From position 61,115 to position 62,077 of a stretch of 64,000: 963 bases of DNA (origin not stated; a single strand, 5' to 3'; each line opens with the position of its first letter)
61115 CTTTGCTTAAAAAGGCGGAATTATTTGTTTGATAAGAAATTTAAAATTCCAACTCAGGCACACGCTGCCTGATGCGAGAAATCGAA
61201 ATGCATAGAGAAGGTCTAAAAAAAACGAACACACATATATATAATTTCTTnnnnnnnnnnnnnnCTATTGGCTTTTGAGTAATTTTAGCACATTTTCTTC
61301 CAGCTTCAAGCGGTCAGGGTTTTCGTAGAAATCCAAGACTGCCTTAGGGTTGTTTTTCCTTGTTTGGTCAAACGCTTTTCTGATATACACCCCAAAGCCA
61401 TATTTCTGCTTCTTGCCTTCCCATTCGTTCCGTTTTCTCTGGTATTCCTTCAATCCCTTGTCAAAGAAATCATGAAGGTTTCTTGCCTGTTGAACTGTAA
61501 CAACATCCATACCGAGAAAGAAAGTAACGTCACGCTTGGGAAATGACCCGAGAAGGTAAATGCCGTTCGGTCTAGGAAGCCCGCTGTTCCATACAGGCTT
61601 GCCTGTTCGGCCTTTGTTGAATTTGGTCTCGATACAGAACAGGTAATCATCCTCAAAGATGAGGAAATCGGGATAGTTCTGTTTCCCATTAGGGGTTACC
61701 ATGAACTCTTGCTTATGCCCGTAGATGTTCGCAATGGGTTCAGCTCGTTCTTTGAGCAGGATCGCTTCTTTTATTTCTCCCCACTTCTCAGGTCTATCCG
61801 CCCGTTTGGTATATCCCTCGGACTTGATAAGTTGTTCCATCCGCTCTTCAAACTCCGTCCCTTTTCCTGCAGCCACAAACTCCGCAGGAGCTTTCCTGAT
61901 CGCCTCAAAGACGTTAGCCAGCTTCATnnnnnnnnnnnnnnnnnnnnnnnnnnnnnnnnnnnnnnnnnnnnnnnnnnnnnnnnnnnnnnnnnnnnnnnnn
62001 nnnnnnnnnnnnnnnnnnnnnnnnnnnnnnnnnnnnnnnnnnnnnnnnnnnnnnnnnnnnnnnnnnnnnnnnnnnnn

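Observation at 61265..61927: Candidate restriction endonuclease translationally coupled to the variable methyltransferase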

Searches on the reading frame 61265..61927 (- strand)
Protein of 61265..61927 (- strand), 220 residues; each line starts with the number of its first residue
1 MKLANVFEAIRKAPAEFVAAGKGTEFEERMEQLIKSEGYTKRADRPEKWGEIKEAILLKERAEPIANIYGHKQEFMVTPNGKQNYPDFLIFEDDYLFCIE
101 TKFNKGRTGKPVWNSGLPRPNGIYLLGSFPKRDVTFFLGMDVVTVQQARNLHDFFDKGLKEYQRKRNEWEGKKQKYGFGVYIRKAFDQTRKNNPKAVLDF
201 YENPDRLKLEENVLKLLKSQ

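Call 5: search_solved_structures(query=window:61265-61927:-, max_evalue=10, show_alignments=2)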
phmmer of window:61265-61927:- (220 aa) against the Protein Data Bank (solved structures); distinct sequences matched with E-value up to 10: 1.
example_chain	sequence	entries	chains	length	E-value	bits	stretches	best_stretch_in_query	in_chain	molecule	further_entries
7xge_A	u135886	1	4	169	0.69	12.8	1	17-75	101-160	BCL-xL and MCL-1 dual binder 2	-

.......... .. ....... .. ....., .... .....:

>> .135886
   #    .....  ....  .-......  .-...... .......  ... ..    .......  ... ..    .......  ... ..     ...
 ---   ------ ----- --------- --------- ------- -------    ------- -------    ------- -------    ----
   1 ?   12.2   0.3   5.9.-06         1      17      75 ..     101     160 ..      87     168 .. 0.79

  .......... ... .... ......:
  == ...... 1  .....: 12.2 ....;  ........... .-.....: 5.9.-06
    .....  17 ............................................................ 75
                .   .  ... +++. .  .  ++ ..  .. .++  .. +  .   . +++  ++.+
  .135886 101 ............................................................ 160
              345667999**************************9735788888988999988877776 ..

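Call 7: search_protein_families(library=pfam, proteins=[window:61265-61927:-], max_evalue=1)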
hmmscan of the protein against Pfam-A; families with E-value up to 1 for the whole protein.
window:61265-61927:- (220 aa): 0 families

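Call 8: search_protein_families(library=ncbifam, proteins=[window:61265-61927:-], max_evalue=1)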
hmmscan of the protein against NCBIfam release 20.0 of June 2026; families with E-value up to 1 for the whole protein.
window:61265-61927:- (220 aa): 0 families

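Call 9: find_homologous_proteins(query=window:61265-61927:-, max_evalue=0.001)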
Query window:61265-61927:- (220 aa): 63 proteins with E <= 0.001 among 156 candidates.
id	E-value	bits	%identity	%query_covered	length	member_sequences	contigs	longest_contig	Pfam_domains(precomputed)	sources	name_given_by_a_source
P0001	5.6e-135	466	93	100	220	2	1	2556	-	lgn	-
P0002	3.8e-100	352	72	100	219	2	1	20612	-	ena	-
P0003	5.1e-91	322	65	100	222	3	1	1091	-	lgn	-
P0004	1.1e-88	315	65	99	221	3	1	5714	-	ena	-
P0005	1.1e-85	305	61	99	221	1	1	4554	-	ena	-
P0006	4.4e-61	224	45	99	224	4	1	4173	-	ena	-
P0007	8.9e-59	217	45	99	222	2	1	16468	-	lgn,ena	-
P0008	3.1e-58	215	46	95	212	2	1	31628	-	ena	-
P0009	3.7e-58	215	48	97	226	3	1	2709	-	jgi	jgi:hypothetical protein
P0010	9.1e-58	214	49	92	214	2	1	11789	-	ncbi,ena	-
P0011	1.0e-57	213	46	99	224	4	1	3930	-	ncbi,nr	ncbi:type II restriction endonuclease [Candidatus Poribacteria bacterium]|nr:type II restriction end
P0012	2.8e-56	209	46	98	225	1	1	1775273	-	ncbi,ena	-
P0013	5.8e-56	208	46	98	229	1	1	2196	-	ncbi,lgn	-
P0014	2.7e-55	205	43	100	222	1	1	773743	-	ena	-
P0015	2.8e-55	205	46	99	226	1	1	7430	-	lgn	-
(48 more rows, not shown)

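Call 13: find_encoding_contigs(protein=P0001, flank=10000, max_places=4)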
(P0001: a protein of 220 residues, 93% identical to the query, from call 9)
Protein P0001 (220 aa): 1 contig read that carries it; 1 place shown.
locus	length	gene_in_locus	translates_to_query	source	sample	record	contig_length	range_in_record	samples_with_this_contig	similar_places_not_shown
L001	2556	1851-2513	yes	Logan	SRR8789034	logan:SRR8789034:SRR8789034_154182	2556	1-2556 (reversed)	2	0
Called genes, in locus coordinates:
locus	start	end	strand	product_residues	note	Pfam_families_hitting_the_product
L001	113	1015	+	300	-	PF12762:DDE_Tnp_IS1595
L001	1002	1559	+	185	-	-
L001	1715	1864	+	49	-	-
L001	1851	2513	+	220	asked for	-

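Call 16: predict_structure(alignment_id=A1)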
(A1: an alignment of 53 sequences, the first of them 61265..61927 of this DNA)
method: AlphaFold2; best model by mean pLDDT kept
length: 220 residues; sequences in the alignment: 53
mean_pLDDT: 92.6   pTM: 0.89
mean pLDDT of the five models: 92.6, 92.6, 91.3, 91.1, 91.2
residues with pLDDT >= 90: 173; 70-90: 43; 50-70: 4; < 50: 0
segments of 3 or more residues with pLDDT < 50: none
pLDDT, mean of each block of 10 residues (from residue 1): 97 95 95 98 94 94 92 95 95 97 93 87 97 97 92 73 82 92 83 96 98 96
secondary structure, 60 per line:
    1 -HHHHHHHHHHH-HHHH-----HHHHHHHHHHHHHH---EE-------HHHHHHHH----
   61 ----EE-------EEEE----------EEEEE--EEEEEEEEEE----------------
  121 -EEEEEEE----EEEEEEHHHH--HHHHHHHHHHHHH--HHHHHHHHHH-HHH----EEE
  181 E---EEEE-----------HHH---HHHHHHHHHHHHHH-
elements in order: H2-12 H14-17 H23-36 H49-56 E74-77 E88-92 E95-104 E122-128 E133-138 H139-142 H145-157 H160-169 E178-181 E185-188 H206-219

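Call 20: find_encoding_contigs(protein=P0002, flank=6000, max_places=3)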
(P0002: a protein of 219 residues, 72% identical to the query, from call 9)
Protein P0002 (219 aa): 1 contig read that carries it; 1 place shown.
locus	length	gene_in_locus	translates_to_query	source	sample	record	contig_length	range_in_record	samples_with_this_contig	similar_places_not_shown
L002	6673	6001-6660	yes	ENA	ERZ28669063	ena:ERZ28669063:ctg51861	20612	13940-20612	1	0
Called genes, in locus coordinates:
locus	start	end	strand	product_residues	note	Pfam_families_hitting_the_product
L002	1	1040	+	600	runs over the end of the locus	PF00682:HMGL-like (weak), PF25973:BSH_CzcB (faint), PF02436:PYC_OADA, PF00364:Biotin_lipoyl, PF25917:BSH_RND (weak)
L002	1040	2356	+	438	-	PF03977:OAD_beta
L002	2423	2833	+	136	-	PF09721:Exosortase_EpsH (weak)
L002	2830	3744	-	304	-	PF12762:DDE_Tnp_IS1595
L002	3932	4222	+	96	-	-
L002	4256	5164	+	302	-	PF12760:Zn_ribbon_IS1595 (weak), PF12762:DDE_Tnp_IS1595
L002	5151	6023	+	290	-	-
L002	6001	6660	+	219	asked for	-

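Call 21: find_encoding_contigs(protein=P0004, flank=6000, max_places=3)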
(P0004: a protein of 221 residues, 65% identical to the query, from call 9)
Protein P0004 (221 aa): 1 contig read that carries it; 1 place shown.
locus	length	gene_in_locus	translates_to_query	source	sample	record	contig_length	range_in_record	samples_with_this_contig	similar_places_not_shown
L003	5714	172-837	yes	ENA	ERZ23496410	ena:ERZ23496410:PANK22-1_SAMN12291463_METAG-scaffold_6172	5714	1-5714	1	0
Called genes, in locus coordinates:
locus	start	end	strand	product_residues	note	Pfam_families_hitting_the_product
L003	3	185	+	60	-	?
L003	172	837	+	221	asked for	-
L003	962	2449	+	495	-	PF04174:CP_ATPgrasp_1, PF14403:CP_ATPgrasp_2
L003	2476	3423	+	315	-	PF04168:Alpha-E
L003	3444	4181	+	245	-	-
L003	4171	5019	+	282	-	PF08379:Bact_transglu_N, PF01841:Transglut_core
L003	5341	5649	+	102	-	-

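Call 24: fold_search(model_id=the predicted structure, library=pdb)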
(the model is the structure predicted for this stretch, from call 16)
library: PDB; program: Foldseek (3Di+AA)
matches with E <= 10: 195; with E <= 0.001: 0
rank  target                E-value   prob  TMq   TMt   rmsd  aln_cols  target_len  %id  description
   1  1zp7_A                8.6e-02  0.23  0.20  0.28  12.5       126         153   15  The structure of Bacillus subtilis RecU Holliday junction resolvase and its role in substrate selection and sequence s (released 2005-09-20)
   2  1rzn_A                9.2e-02  0.25  0.20  0.29  12.1       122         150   14  Crystal Structure of Penicillin-binding protein-related factor A from Bacillus Subtilis. (released 2004-11-30)
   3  1zp7_B                1.0e-01  0.33  0.19  0.26   6.0        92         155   18  The structure of Bacillus subtilis RecU Holliday junction resolvase and its role in substrate selection and sequence s (released 2005-09-20)
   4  5fdk_A                1.6e-01  0.18  0.19  0.23  12.5       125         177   14  Crystal structure of RecU(D88N) in complex with palindromic DNA duplex (released 2016-12-07)
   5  2fco_B                1.7e-01  0.28  0.22  0.30   6.5        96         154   11  Crystal Structure of Bacillus stearothermophilus PrfA-Holliday Junction Resolvase (released 2006-11-21)
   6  2fco_A                2.2e-01  0.30  0.22  0.30   4.7        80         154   10  Crystal Structure of Bacillus stearothermophilus PrfA-Holliday Junction Resolvase (released 2006-11-21)
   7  1y1o_A                2.5e-01  0.18  0.22  0.28  12.7       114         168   10  X-ray crystal Structure of Penicillin-binding protein-related factor A from Bacillus stearothermophilus (released 2004-12-07)
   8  2wiw_A                2.7e-01  0.23  0.19  0.31   4.8        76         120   14  Crystal structures of Holliday junction resolvases from Archaeoglobus fulgidus bound to DNA substrate (released 2009-05-26)
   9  1gef_E                3.2e-01  0.30  0.22  0.38   3.9        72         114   18  Crystal structure of the archaeal holliday junction resolvase HJC (released 2001-03-21)
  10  5fdk_B                3.2e-01  0.15  0.16  0.21   6.7        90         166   14  Crystal structure of RecU(D88N) in complex with palindromic DNA duplex (released 2016-12-07)
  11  1rzn_B                3.5e-01  0.14  0.20  0.28   7.8       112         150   17  Crystal Structure of Penicillin-binding protein-related factor A from Bacillus Subtilis. (released 2004-11-30)
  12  8d3l_I                4.7e-01  0.04  0.19  0.19  17.2       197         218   14  Type I-C Cas4-Cas1-Cas2 complex bound to a PAM/PAM prespacer (released 2022-11-02)
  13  2wiw_B                5.1e-01  0.23  0.20  0.32   4.1        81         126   14  Crystal structures of Holliday junction resolvases from Archaeoglobus fulgidus bound to DNA substrate (released 2009-05-26)
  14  2wj0_B                6.5e-01  0.23  0.20  0.34   3.9        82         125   15  Crystal structures of Holliday junction resolvases from Archaeoglobus fulgidus bound to DNA substrate (released 2009-05-26)
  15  1ob8_B                6.5e-01  0.07  0.16  0.24  11.3       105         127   11  Holliday Junction Resolving Enzyme (released 2004-10-15)
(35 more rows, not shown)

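Call 25: find_related_loci(query=A1, collection=genome_contigs, flank=6000)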
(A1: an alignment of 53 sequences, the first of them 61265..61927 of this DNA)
Query A1 (220 aa) in genome_contigs; peptide patterns used: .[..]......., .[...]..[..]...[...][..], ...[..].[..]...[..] (x = any residue, [..] = any of these).
158 stretches matched a pattern; 84 encode a relative of the query (tblastn E <= 1e-3); the best 80 are kept; 80 distinct loci.
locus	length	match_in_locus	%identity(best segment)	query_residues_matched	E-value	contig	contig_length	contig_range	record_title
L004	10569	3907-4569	47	2-218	2e-64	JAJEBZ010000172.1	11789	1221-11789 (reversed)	MAG: Candidatus Poribacteria bacterium isolate jk18x9bins.65 k141_460759, whole genome shotgun sequence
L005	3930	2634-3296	46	2-218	3e-63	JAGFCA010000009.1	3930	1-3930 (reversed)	MAG: Candidatus Poribacteria bacterium isolate SB0202 contig_12219, whole genome shotgun sequence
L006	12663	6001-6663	45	2-217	1e-59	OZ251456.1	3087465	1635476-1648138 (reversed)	MAG: bacterium isolate 40c3c2bc-7189-494c-ad94-02bb7458a69d genome assembly, chromosome: 1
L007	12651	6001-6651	43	3-214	7e-55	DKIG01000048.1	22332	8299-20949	MAG TPA_asm: Gammaproteobacteria bacterium UBA6724 UBA6724_contig_11144, whole genome shotgun sequence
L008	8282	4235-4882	41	3-217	3e-54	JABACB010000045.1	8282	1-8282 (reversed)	MAG: Alphaproteobacteria bacterium isolate bin96p NODE_45_length_8282_cov_25.703780, whole genome shotgun sequence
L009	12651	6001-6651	44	3-219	7e-54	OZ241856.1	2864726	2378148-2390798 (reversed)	MAG: Candidatus Marinacidobacterium sp. isolate 57d0b85c-66d1-4277-a7e3-fd04592ce509 genome assembly, chromosome: 1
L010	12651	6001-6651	45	3-217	1e-53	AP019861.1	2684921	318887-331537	Spirochaetes bacterium COTS27 DNA, nearly complete genome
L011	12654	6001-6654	40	1-218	5e-52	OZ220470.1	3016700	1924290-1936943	MAG: Vicinamibacteria bacterium isolate 188da4bf-f1c8-4219-a28b-c38109137c31 genome assembly, chromosome: 1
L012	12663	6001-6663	41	2-217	3e-52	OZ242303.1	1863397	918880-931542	MAG: Gammaproteobacteria bacterium isolate 751b0b06-6dce-4ceb-8380-492d71f3250d genome assembly, chromosome: 1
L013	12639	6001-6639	42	3-217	5e-49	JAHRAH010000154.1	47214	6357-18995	MAG: Gammaproteobacteria bacterium isolate MEX2-MAG1 k127_511150_9308, whole genome shotgun sequence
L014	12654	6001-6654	38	3-218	1e-47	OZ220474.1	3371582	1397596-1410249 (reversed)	MAG: Acidimicrobiales bacterium isolate 4b812a4e-3496-474d-945e-b88e54f0514e genome assembly, chromosome: 1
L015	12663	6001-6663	39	3-219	5e-46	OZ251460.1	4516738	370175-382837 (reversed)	MAG: Limisphaerales bacterium isolate 2f8dc77b-15da-45c1-ae04-c50d9079170f genome assembly, chromosome: 1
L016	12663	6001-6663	40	2-220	5e-46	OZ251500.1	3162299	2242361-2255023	MAG: Dehalococcoidia bacterium isolate 04e6ab6d-c5ba-4423-8fa6-d9e5227a47fe genome assembly, chromosome: 1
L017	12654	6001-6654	38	2-219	5e-45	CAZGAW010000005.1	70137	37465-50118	MAG TPA_asm: uncultured bacterium isolate SRP109090_co1_253 genome assembly, contig: NODE_427_length_70137_cov_21.084258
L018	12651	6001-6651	38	3-219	2e-44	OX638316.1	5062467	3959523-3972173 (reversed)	MAG: uncultured Poribacteria bacterium isolate 19b3914e-8088-41bb-88ee-c15fb0df7e30 genome assembly, chromosome: 1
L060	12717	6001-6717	29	3-219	4e-29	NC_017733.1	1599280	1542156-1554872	Helicobacter pylori HUP-B14, complete sequence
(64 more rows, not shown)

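Call 30: list_cluster_members(proteins=[L060:5998-6729:+, L060:5109-6005:+, P0011, L002:5151-6023:+])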
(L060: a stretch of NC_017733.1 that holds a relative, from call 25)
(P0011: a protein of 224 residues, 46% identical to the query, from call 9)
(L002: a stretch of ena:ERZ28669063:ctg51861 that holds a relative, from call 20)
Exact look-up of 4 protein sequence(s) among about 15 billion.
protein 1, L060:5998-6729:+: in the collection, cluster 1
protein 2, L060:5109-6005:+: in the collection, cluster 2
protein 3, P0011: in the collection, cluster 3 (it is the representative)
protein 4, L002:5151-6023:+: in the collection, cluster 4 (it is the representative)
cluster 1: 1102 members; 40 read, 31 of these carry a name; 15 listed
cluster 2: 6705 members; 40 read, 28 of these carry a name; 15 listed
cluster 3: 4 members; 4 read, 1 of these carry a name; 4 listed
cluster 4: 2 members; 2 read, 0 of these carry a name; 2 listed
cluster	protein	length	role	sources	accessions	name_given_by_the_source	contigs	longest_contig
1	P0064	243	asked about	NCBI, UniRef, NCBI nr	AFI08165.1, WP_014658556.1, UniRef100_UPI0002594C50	hypothetical protein [Helicobacter pylori] | hypothetical protein n=1 Tax=Helicobacter pylori TaxID=210 RepID=UPI0002594C50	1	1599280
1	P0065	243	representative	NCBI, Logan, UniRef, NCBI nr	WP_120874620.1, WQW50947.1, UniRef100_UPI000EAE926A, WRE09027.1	type II restriction endonuclease [Helicobacter pylori] | type II restriction endonuclease n=1 Tax=Helicobacter pylori TaxID=210 RepID=UPI000EAE926A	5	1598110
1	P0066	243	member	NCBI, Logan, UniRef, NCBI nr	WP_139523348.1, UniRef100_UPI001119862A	type II restriction endonuclease [Helicobacter pylori] | type II restriction endonuclease n=1 Tax=Helicobacter pylori TaxID=210 RepID=UPI001119862A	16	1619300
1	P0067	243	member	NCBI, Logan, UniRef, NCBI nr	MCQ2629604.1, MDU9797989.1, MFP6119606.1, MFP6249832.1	type II restriction endonuclease [Helicobacter pylori] | hypothetical protein n=1 Tax=Helicobacter pylori TaxID=210 RepID=UPI0004109EBA | hypothetical protein [Helicobacter pylori]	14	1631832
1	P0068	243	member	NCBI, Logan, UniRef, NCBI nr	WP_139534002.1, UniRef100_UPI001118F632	type II restriction endonuclease [Helicobacter pylori] | type II restriction endonuclease n=1 Tax=Helicobacter pylori TaxID=210 RepID=UPI001118F632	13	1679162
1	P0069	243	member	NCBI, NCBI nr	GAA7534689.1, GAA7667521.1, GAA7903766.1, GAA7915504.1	hypothetical protein TH0221_02140 [Helicobacter pylori] | type II restriction endonuclease [Helicobacter pylori]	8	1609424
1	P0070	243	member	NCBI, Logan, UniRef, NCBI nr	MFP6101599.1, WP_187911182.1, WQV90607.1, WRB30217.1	type II restriction endonuclease [Helicobacter pylori] | type II restriction endonuclease n=1 Tax=Helicobacter pylori TaxID=210 RepID=UPI00165CEB8A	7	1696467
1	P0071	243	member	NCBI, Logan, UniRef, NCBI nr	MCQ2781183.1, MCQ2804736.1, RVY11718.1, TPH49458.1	type II restriction endonuclease [Helicobacter pylori] | type II restriction endonuclease n=1 Tax=Helicobacter pylori TaxID=210 RepID=UPI000EB4311C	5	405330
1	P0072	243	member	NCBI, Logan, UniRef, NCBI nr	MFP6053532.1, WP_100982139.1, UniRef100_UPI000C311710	type II restriction endonuclease [Helicobacter pylori] | type II restriction endonuclease n=1 Tax=Helicobacter pylori TaxID=210 RepID=UPI000C311710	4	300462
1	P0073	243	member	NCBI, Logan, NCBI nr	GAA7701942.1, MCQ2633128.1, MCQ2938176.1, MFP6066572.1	type II restriction endonuclease [Helicobacter pylori]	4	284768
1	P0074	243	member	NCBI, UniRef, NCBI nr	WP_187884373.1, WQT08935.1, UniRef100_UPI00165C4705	type II restriction endonuclease [Helicobacter pylori] | type II restriction endonuclease n=1 Tax=Helicobacter pylori TaxID=210 RepID=UPI00165C4705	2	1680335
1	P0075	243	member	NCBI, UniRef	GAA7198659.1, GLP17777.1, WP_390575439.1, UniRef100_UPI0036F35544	type II restriction endonuclease [Helicobacter pylori] | type II restriction endonuclease n=1 Tax=Helicobacter pylori TaxID=210 RepID=UPI0036F35544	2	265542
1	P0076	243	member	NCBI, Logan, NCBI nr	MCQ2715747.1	type II restriction endonuclease [Helicobacter pylori]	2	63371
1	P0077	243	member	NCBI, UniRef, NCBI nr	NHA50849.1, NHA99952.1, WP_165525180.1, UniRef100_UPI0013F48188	type II restriction endonuclease [Helicobacter pylori] | type II restriction endonuclease n=1 Tax=Helicobacter pylori TaxID=210 RepID=UPI0013F48188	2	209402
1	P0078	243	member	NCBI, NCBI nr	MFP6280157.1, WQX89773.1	type II restriction endonuclease [Helicobacter pylori]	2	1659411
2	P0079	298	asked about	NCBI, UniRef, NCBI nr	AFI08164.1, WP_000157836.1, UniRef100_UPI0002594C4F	hypothetical protein [Helicobacter pylori] | hypothetical protein n=1 Tax=Helicobacter pylori TaxID=210 RepID=UPI0002594C4F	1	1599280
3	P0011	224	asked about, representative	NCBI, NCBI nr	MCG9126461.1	type II restriction endonuclease [Candidatus Poribacteria bacterium]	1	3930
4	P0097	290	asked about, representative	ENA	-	-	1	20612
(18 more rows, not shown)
